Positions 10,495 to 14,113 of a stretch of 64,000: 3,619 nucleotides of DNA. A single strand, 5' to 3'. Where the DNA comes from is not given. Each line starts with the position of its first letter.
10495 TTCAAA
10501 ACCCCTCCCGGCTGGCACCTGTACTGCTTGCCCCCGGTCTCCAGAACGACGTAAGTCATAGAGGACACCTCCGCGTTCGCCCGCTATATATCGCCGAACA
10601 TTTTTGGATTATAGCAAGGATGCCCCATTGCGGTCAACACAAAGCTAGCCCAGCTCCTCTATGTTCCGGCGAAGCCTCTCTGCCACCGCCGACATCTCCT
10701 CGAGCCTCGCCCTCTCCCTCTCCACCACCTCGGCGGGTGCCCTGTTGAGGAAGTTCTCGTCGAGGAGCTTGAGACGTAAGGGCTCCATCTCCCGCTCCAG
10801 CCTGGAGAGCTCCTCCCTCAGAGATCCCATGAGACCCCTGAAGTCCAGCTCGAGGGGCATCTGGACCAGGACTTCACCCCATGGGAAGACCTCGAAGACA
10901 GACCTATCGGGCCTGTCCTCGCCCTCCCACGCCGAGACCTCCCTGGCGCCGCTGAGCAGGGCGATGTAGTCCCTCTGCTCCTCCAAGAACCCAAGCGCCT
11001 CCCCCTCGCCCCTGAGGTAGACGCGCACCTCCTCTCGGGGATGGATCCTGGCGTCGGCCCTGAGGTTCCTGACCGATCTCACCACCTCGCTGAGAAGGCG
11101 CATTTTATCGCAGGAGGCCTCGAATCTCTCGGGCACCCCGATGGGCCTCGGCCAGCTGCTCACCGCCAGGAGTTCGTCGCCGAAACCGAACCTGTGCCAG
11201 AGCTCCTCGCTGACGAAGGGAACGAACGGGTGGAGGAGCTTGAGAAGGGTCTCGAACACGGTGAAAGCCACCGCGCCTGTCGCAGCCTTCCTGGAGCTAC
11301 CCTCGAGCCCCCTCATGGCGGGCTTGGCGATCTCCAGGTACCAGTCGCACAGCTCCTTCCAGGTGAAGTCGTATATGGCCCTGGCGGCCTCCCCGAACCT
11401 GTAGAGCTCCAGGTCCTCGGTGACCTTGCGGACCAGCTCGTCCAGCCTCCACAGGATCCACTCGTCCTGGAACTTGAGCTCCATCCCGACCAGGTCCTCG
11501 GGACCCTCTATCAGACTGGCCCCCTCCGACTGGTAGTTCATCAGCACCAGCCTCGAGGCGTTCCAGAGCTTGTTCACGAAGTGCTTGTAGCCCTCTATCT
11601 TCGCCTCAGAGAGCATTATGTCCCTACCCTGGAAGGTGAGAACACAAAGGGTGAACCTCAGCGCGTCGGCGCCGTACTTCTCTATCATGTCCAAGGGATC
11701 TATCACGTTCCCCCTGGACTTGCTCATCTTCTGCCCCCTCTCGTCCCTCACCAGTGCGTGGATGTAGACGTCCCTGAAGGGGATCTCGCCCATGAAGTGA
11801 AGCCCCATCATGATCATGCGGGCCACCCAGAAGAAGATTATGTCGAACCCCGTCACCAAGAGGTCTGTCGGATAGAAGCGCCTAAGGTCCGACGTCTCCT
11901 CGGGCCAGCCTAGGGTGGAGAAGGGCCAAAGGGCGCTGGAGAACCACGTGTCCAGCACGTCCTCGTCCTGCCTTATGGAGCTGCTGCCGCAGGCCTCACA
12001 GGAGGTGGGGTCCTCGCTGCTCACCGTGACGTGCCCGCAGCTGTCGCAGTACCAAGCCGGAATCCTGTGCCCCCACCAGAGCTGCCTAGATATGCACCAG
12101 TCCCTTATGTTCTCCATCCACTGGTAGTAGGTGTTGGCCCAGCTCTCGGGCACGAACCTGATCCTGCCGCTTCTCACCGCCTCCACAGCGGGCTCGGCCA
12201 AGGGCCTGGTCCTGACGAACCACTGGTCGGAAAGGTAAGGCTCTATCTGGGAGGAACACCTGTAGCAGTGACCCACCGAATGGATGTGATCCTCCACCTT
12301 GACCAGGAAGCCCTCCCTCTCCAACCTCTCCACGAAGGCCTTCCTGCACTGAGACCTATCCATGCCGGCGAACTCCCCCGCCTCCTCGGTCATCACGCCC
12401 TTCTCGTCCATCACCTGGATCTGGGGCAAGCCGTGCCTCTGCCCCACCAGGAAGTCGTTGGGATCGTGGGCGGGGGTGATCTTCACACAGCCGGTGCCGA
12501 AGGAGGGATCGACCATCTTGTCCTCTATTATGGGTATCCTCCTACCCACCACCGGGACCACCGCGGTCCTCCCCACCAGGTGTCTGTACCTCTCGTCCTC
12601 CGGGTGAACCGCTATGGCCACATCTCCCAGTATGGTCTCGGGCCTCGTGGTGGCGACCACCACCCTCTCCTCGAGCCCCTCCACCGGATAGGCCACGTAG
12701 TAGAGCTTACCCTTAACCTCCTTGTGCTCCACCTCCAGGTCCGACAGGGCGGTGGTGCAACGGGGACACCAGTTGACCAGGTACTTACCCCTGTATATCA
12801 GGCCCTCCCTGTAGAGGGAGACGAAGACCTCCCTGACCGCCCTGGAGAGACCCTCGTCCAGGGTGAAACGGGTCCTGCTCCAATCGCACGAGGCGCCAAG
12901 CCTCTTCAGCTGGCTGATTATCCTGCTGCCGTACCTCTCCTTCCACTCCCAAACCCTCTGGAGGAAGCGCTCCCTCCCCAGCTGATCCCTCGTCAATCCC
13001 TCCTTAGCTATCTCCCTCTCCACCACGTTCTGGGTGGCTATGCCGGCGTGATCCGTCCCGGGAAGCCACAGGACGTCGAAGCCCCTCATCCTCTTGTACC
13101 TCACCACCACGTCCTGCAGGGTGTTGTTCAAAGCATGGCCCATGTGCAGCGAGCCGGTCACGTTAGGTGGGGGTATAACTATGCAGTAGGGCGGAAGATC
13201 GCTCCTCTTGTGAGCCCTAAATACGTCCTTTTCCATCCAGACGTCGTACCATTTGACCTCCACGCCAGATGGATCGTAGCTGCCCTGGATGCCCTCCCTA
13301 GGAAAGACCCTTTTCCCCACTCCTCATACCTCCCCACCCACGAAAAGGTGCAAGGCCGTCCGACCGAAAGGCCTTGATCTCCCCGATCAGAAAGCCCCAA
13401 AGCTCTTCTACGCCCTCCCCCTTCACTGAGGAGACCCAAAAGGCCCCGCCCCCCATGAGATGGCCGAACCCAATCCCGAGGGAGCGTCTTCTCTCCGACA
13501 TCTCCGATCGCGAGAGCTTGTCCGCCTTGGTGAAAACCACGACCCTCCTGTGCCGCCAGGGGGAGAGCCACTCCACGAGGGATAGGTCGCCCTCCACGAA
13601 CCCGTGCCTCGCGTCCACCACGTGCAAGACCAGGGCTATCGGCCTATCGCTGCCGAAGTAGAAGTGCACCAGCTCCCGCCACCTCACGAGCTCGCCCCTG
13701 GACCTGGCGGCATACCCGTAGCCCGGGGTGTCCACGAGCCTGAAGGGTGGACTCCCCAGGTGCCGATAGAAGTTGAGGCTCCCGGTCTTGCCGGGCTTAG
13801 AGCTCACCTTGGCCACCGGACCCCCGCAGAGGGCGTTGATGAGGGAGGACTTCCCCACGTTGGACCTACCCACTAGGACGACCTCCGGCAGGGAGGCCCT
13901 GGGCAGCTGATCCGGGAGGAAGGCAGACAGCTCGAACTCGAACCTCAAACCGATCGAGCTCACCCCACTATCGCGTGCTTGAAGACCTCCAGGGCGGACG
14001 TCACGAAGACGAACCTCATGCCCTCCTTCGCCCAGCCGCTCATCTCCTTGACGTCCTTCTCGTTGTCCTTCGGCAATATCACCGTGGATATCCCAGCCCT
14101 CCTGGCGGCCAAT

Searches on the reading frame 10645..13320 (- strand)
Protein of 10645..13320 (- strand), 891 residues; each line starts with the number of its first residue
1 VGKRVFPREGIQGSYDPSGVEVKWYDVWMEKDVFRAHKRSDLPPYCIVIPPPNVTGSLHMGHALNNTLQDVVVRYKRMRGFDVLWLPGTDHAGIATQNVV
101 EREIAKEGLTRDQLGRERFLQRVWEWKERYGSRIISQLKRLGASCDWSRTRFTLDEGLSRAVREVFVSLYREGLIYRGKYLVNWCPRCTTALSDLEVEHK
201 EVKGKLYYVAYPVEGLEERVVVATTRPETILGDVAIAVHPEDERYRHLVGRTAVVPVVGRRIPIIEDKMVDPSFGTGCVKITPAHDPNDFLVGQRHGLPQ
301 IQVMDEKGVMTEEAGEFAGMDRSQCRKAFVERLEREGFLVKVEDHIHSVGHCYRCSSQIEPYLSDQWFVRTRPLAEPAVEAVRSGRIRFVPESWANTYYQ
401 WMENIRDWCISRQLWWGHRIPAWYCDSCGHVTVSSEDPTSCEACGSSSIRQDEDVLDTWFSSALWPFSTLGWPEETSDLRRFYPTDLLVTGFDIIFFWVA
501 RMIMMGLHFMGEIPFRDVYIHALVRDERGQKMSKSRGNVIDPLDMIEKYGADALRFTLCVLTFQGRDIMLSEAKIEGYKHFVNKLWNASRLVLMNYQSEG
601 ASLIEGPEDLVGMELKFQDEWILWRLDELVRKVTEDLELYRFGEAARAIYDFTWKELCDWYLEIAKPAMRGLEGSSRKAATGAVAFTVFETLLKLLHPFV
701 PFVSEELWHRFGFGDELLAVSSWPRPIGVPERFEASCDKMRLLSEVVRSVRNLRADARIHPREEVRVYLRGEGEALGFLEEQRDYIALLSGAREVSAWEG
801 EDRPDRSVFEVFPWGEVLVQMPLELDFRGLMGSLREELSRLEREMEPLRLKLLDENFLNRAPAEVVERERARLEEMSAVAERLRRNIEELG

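Call 18: search_protein_families(library=pfam, proteins=[window:10645-13320:-])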
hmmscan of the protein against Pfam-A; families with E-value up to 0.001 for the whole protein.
window:10645-13320:- (891 aa): 6 families
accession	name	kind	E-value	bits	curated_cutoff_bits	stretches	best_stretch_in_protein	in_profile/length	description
PF00133.28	tRNA-synt_1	-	1e-154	515.7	22.7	1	23-570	1-413/414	tRNA synthetases class I (I, L, M and V)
PF08264.19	Anticodon_1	-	5e-39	134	25.1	1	619-768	1-147/148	Anticodon-binding domain of tRNA ligase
PF09334.17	tRNA-synt_1g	-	1.7e-25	90.1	20.1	2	50-198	6-136/391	tRNA synthetases class I (M)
PF10458.14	Val_tRNA-synt_C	-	1.6e-12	48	25.9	1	834-891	9-66/66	Valyl tRNA synthetase tRNA binding arm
PF13603.12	tRNA-synt_1_2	-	2.6e-08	34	25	1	249-309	85-145/185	Leucyl-tRNA synthetase, editing domain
PF01406.26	tRNA-synt_1e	-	7.4e-07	29.3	27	0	490-564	213-286/301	tRNA synthetases class I (C) catalytic domain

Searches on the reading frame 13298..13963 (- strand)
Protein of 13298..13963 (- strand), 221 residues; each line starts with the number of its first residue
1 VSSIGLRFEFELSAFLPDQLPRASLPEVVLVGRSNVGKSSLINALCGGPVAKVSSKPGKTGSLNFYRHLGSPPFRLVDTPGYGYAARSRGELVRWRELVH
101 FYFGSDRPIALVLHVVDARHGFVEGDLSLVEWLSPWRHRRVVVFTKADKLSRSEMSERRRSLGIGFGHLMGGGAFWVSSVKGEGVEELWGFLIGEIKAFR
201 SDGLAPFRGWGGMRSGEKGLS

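Call 18: search_protein_families(library=pfam, proteins=[window:13298-13963:-])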
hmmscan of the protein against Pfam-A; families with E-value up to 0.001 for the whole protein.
window:13298-13963:- (221 aa): 5 families
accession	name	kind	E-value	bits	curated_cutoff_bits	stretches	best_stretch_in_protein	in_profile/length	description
PF01926.29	MMR_HSR1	-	1.9e-20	73.5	21.9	1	27-146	1-113/113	50S ribosome-binding GTPase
PF02421.24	FeoB_N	-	3e-10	40.3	27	1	27-187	2-151/156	Ferrous iron transport protein B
PF00350.29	Dynamin_N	-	4.5e-07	30.5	27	0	28-57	1-30/168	Dynamin family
PF03193.22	RsgA_GTPase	-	4.6e-06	27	30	1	28-57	109-141/174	RsgA GTPase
PF04548.22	AIG1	-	0.00011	22.1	27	1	28-155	3-134/212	AIG1 family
